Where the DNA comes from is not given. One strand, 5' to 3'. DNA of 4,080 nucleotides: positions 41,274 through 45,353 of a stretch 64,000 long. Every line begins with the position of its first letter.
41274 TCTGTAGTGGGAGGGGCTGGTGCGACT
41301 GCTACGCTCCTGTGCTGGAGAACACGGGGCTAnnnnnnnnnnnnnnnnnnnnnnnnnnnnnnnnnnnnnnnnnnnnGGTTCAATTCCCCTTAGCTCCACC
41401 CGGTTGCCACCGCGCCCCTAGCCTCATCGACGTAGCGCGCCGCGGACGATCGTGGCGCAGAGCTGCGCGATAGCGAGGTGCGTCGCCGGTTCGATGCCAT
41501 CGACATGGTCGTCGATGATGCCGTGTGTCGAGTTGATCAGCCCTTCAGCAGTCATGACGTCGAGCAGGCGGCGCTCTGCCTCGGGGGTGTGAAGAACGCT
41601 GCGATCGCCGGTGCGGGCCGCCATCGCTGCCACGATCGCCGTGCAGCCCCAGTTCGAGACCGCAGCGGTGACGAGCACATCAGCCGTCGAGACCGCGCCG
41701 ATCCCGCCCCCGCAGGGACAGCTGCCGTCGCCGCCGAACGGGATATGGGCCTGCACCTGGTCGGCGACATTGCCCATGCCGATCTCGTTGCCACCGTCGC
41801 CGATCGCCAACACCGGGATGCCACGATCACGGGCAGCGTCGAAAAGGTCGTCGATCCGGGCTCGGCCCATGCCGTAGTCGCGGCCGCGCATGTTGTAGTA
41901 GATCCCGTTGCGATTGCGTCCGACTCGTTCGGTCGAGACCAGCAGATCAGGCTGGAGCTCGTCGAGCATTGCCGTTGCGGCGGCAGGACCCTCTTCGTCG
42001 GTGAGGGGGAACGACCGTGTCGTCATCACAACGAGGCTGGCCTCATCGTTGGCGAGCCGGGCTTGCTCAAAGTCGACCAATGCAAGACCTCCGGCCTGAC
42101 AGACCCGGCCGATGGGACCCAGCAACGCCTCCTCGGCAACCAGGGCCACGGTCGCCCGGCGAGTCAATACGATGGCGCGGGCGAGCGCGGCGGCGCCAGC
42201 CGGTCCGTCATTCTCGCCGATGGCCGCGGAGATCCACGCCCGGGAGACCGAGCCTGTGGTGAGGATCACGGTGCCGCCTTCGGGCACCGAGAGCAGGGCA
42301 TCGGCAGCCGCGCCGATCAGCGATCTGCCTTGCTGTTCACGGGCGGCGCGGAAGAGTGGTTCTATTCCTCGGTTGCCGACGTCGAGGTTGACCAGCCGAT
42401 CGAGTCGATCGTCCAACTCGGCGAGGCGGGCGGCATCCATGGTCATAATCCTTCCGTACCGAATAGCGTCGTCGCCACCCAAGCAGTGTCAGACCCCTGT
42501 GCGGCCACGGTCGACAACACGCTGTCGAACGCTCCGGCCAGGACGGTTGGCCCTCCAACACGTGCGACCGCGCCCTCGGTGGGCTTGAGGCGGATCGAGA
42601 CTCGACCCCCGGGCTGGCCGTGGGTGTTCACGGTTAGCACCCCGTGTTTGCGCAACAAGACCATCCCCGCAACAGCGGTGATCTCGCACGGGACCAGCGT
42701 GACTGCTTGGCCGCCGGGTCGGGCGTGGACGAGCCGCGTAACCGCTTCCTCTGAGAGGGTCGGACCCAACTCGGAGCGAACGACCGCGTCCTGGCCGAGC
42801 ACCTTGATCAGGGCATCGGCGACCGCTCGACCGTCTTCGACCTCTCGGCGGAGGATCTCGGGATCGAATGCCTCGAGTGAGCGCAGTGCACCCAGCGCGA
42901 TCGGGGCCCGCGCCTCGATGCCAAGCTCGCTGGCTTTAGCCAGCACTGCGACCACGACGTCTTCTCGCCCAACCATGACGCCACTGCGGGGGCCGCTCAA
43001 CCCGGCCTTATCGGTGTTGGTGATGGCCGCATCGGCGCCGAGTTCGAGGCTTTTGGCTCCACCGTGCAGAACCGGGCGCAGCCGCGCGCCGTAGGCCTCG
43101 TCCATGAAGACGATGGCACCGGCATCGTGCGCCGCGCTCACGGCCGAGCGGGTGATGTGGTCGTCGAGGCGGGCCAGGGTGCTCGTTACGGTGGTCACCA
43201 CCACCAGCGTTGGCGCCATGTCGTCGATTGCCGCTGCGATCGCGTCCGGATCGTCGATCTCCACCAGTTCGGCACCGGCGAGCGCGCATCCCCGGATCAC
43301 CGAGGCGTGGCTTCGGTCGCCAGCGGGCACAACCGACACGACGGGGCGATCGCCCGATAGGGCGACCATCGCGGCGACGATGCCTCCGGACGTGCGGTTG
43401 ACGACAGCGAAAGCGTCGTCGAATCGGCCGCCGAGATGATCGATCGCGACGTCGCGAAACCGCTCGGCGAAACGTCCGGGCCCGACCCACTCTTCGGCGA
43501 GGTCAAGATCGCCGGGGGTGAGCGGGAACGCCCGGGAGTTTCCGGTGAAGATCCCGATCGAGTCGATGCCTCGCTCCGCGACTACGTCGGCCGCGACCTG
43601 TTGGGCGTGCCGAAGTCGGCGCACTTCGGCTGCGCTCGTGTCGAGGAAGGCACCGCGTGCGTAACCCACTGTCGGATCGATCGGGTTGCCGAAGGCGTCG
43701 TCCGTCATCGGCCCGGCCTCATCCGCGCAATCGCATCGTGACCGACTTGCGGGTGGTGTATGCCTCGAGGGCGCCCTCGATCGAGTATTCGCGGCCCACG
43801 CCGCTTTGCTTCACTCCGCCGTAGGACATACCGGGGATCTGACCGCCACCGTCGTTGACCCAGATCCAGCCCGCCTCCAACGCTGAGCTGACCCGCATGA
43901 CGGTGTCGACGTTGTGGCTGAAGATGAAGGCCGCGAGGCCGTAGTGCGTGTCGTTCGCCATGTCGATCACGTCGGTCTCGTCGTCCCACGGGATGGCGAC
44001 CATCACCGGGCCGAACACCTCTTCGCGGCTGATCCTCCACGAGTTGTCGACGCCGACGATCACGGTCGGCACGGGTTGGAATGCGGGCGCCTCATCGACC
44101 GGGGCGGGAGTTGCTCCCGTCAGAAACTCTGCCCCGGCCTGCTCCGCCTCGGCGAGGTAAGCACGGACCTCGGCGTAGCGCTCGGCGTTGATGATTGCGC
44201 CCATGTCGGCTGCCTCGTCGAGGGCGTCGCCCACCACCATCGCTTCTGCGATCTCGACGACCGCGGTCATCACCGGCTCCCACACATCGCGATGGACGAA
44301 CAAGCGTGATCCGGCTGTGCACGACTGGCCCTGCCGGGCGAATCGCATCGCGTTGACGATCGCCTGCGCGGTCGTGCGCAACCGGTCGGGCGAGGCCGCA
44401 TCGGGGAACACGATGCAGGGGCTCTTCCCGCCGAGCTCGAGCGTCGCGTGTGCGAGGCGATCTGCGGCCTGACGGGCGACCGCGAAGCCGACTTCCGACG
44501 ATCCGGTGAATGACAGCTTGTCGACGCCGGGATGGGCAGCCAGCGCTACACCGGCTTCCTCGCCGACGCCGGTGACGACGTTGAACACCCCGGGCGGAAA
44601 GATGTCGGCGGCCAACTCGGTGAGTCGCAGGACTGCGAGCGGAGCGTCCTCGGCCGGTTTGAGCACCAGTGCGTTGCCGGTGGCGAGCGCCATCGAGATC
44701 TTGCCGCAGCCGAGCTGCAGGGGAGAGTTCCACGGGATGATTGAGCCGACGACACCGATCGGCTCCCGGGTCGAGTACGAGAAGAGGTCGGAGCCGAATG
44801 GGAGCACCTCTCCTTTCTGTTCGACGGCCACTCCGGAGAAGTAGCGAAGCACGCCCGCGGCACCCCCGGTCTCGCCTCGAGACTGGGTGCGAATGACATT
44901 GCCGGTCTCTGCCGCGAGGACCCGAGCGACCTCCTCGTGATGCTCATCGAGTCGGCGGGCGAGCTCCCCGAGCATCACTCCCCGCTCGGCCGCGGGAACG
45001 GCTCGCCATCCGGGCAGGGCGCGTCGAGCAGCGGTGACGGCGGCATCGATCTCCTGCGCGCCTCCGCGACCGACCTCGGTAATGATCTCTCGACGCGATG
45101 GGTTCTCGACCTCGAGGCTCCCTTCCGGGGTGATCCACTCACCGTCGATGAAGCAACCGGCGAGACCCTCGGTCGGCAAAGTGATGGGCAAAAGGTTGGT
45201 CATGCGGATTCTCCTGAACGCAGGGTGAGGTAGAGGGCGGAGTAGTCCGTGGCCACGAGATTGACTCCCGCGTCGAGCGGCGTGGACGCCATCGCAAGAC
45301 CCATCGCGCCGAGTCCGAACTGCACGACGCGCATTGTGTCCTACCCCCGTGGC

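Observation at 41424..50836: A six-gene operon combines an MttB-family methyltransferase and a DMGDH-like enzyme with three PLP/aldehyde enzymes and DUF4392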

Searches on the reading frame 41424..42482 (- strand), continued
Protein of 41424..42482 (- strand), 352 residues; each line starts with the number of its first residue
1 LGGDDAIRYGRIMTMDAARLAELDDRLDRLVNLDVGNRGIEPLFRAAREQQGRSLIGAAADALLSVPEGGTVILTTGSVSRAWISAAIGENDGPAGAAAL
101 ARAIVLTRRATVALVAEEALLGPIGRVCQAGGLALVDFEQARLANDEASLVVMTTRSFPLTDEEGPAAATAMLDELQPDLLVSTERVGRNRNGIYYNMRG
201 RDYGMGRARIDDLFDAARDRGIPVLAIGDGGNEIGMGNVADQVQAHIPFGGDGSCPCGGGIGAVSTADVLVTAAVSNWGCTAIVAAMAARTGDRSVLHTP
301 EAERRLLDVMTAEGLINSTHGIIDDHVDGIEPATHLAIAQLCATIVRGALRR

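Call 75: find_encoding_contigs(protein=P0158, flank=10000, max_places=1)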
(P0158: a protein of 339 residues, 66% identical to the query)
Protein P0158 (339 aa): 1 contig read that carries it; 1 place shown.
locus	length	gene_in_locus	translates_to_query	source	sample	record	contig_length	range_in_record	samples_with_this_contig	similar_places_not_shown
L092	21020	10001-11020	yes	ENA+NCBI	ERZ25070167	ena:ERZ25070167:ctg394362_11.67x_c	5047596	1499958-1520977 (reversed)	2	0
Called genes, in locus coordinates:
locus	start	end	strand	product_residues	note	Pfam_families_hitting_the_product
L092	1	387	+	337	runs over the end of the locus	PF00044:Gp_dh_N, PF02800:Gp_dh_C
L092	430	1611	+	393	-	PF00162:PGK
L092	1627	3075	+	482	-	PF00224:PK, PF02887:PK_C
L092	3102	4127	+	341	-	PF00274:Glycolytic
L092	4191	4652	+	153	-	PF03358:FMN_red (faint)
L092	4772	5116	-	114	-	-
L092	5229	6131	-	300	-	PF00701:DHDPS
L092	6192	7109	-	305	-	PF00126:HTH_1, PF03466:LysR_substrate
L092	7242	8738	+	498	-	PF00171:Aldedh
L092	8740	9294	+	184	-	-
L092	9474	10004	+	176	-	-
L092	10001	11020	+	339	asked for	PF14336:GLUCM-like_C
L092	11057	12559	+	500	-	PF06253:MTTB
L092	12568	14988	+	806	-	PF01266:DAO, PF13738:Pyr_redox_3 (faint), PF16350:FAO_M, PF01571:GCV_T, PF08669:GCV_T_C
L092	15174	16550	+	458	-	PF00202:Aminotran_3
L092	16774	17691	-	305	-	PF02626:CT_A_B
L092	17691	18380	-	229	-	PF02682:CT_C_D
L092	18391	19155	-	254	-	PF03746:LamB_YcsF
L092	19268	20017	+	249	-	PF00106:adh_short, PF13561:adh_short_C2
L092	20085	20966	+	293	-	PF00892:EamA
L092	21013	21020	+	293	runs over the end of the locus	PF00892:EamA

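Call 76: fold_search(model_id=the predicted structure, library=pdb)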
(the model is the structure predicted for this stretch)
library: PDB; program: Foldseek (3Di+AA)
matches with E <= 10: 1273; with E <= 0.001: 15
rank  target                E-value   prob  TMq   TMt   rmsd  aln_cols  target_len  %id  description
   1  5gl2_B                2.0e-16  1.00  0.65  0.83   5.5       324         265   26  Crystal structure of TON_0340 in complex with Ca (released 2016-12-14)
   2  4fc5_B                5.5e-16  1.00  0.67  0.84   5.5       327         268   26  Crystal Structure of Ton_0340 (released 2012-09-12)
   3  5gl3_C                1.1e-15  1.00  0.69  0.87   4.0       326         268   26  Crystal structure of TON_0340 in complex with Mg (released 2016-12-14)
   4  5gl2_C                1.4e-15  1.00  0.68  0.86   4.0       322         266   25  Crystal structure of TON_0340 in complex with Ca (released 2016-12-14)
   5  4fc5_C                2.4e-15  1.00  0.70  0.88   4.1       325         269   26  Crystal Structure of Ton_0340 (released 2012-09-12)
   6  4fc5_A                2.4e-15  1.00  0.67  0.86   4.3       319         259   26  Crystal Structure of Ton_0340 (released 2012-09-12)
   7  5gl2_E                2.7e-15  1.00  0.69  0.86   4.0       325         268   26  Crystal structure of TON_0340 in complex with Ca (released 2016-12-14)
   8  5gl3_B                7.7e-15  1.00  0.65  0.84   5.3       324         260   25  Crystal structure of TON_0340 in complex with Mg (released 2016-12-14)
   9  4fc5_E                2.0e-14  1.00  0.64  0.82   5.6       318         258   27  Crystal Structure of Ton_0340 (released 2012-09-12)
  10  4dwz_B                2.1e-14  1.00  0.67  0.84   4.4       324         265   26  Crystal Structure of Ton_0340 (released 2013-01-16)
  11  5gkx_A                3.8e-14  1.00  0.67  0.87   4.0       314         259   25  Crystal structure of TON_0340, apo form (released 2016-12-14)
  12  4dwz_A                4.5e-14  1.00  0.66  0.86   4.1       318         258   26  Crystal Structure of Ton_0340 (released 2013-01-16)
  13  5gkx_B                6.2e-14  1.00  0.62  0.80   5.7       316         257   26  Crystal structure of TON_0340, apo form (released 2016-12-14)
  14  4dwz_C                1.2e-13  1.00  0.66  0.82   5.6       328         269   26  Crystal Structure of Ton_0340 (released 2013-01-16)
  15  4dwz_E                5.6e-13  1.00  0.66  0.86   3.6       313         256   26  Crystal Structure of Ton_0340 (released 2013-01-16)
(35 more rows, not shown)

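Call 77: find_encoding_contigs(protein=P0236, flank=10000, max_places=1)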
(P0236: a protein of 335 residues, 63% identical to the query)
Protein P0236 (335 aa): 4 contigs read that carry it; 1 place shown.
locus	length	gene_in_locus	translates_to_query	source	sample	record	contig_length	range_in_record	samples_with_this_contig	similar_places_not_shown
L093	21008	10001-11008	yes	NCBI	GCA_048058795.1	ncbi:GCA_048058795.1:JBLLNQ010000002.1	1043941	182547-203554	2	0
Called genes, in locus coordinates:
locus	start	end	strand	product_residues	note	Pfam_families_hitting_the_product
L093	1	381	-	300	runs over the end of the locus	PF00126:HTH_1, PF03466:LysR_substrate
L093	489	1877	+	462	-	PF00202:Aminotran_3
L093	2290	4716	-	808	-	PF01266:DAO, PF13738:Pyr_redox_3 (faint), PF16350:FAO_M, PF01571:GCV_T, PF08669:GCV_T_C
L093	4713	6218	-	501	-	PF06253:MTTB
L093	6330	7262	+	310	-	PF02826:2-Hacid_dh_C (weak), PF03446:NAD_binding_2, PF03721:UDPG_MGDP_dh_N (faint), PF03807:F420_oxidored (weak), PF14833:NAD_binding_11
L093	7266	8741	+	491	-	PF00171:Aldedh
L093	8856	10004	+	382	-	-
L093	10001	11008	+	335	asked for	PF14336:GLUCM-like_C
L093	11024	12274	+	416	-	PF00266:Aminotran_5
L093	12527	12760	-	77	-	-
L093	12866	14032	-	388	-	PF06103:DUF948 (faint), PF02646:RmuC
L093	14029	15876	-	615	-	PF02518:HATPase_c, PF13589:HATPase_c_3, PF01119:DNA_mis_repair, PF08676:MutL_C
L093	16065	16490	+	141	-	PF14384:BrnA_antitoxin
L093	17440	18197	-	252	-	PF13340:DUF4096, PF01609:DDE_Tnp_1, PF13612:DDE_Tnp_1_3, PF13586:DDE_Tnp_1_2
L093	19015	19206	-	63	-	-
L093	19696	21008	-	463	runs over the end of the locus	PF05221:AdoHcyase, PF00670:AdoHcyase_NAD, PF02826:2-Hacid_dh_C (weak), PF07991:KARI_N (faint)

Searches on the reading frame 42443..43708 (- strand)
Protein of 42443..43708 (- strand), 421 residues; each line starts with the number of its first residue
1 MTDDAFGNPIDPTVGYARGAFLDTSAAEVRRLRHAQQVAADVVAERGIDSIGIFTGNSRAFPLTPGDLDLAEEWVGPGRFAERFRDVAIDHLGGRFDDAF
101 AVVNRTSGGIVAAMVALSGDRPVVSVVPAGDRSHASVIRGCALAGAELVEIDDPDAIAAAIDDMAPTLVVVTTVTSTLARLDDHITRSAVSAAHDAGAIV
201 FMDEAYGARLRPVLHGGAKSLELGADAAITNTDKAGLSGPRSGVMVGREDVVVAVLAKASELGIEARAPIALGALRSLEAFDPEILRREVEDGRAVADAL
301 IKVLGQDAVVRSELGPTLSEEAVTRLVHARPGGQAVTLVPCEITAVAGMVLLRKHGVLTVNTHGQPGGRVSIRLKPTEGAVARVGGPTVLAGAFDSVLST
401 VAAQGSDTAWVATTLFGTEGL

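Call 3: search_protein_families(library=pfam, proteins=[window:42443-43708:-])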
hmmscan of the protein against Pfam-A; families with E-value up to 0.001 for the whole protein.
window:42443-43708:- (421 aa): 1 family
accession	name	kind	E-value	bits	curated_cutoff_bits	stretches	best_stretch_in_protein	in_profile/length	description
PF00155.27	Aminotran_1_2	-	0.00027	20.7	19.7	1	131-262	98-247/361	Aminotransferase class I and II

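Call 4: search_protein_families(library=ncbifam, proteins=[window:42443-43708:-])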
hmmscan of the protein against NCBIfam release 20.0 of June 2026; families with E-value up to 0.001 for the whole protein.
window:42443-43708:- (421 aa): 2 families
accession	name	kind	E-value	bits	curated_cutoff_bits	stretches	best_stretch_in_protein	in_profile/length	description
TIGR03576.1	pyridox_MJ0158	hypoth_equivalog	4.3e-58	197.1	304.45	1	28-375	3-323/346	TIGR03576 family pyridoxal phosphate-dependent enzyme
TIGR02080.1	O_succ_thio_ly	equivalog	2.8e-05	23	504.55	1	147-322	119-283/382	cystathionine gamma-synthase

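Call 27: search_solved_structures(query=window:42443-43708:-, max_evalue=0.01)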
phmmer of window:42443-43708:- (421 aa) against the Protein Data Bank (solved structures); distinct sequences matched with E-value up to 0.01: 1.
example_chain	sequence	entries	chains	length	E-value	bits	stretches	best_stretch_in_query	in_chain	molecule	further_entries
2aeu_A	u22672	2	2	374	1.7e-40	142.6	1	28-396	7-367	Hypothetical protein MJ0158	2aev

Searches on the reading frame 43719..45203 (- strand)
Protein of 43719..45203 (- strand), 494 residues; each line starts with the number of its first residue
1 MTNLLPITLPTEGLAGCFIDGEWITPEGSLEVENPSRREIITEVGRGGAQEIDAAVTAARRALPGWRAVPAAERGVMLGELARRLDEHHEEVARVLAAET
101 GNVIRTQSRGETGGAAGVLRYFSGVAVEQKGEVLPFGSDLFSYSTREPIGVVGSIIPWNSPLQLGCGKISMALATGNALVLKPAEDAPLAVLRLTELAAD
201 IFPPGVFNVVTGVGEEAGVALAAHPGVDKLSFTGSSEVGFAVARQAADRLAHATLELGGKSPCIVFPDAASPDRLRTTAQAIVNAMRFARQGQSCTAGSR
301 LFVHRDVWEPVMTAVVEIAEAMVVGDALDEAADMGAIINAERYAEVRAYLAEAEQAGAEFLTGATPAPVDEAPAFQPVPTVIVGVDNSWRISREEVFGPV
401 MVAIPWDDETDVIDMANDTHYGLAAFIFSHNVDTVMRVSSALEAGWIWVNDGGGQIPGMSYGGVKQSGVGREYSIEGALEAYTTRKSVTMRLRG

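Call 3: search_protein_families(library=pfam, proteins=[window:43719-45203:-])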
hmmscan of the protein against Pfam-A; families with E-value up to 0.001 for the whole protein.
window:43719-45203:- (494 aa): 1 family
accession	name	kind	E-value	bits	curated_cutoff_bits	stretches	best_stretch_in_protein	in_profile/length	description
PF00171.27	Aldedh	-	5.5e-141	470.7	23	1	23-488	1-461/461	Aldehyde dehydrogenase family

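Call 4: search_protein_families(library=ncbifam, proteins=[window:43719-45203:-])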
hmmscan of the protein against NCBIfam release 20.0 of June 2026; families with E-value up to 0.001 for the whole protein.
window:43719-45203:- (494 aa): 41 families (the best 25 are shown)
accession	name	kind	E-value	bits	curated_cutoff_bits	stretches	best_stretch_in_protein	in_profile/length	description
NF045735.1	PaDhStyDPseudo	equivalog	6.8e-122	407.6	850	1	18-490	6-481/483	phenylacetaldehyde dehydrogenase StyD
TIGR01804.1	BADH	equivalog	1.3e-119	399.8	668.6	1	18-485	1-466/467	betaine-aldehyde dehydrogenase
TIGR02299.1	HpaE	equivalog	2.9e-117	392.2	638.35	1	17-491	3-477/488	5-carboxymethyl-2-hydroxymuconate semialdehyde dehydrogenase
NF045736.1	PaDhStyDRhodo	equivalog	1.1e-115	386.9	800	1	17-490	5-477/479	phenylacetaldehyde dehydrogenase StyD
NF009725.0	PRK13252.1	equivalog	8.3e-115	384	593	1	17-492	9-481/488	betaine-aldehyde dehydrogenase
NF010000.0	PRK13473.1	subfamily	1e-114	383.8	615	1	17-491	5-473/475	aminobutyraldehyde dehydrogenase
NF050026.1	AcaldDHExaC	equivalog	1.1e-109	367.3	900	1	17-487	18-490/503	acetaldehyde dehydrogenase ExaC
TIGR01780.1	SSADH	subfamily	4.8e-100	335.5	646.35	1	32-483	1-445/448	succinate-semialdehyde dehydrogenase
NF042993.1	AlphKGSA_gudD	equivalog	1.4e-96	324.2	770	1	18-490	7-480/481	alpha-ketoglutaric semialdehyde dehydrogenase GucD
NF007352.0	PRK09847.1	equivalog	2.2e-95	320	850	1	18-492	23-493/495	aldehyde dehydrogenase PuuC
TIGR03216.1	OH_muco_semi_DH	equivalog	3.3e-94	316.2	693.25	1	18-491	4-480/481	2-hydroxymuconic semialdehyde dehydrogenase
NF052305.1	DioxValDhHalo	equivalog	3.3e-93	313.2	750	1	18-488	8-479/483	2,5-dioxovalerate dehydrogenase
NF006916.0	PRK09407.1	equivalog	3e-91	306.6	521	1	29-490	35-492/526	succinic semialdehyde dehydrogenase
NF040648.1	lactal_redase_Meth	equivalog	2.7e-90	303.6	650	1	18-490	2-462/463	lactaldehyde dehydrogenase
NF008415.0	PRK11241.1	equivalog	4.1e-88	296.2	828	1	17-483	13-473/482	NADP-dependent succinate-semialdehyde dehydrogenase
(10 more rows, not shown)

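Call 59: search_solved_structures(query=window:43719-45203:-, max_evalue=1e-100)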
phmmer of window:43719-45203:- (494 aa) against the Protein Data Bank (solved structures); distinct sequences matched with E-value up to 1e-100: 0.
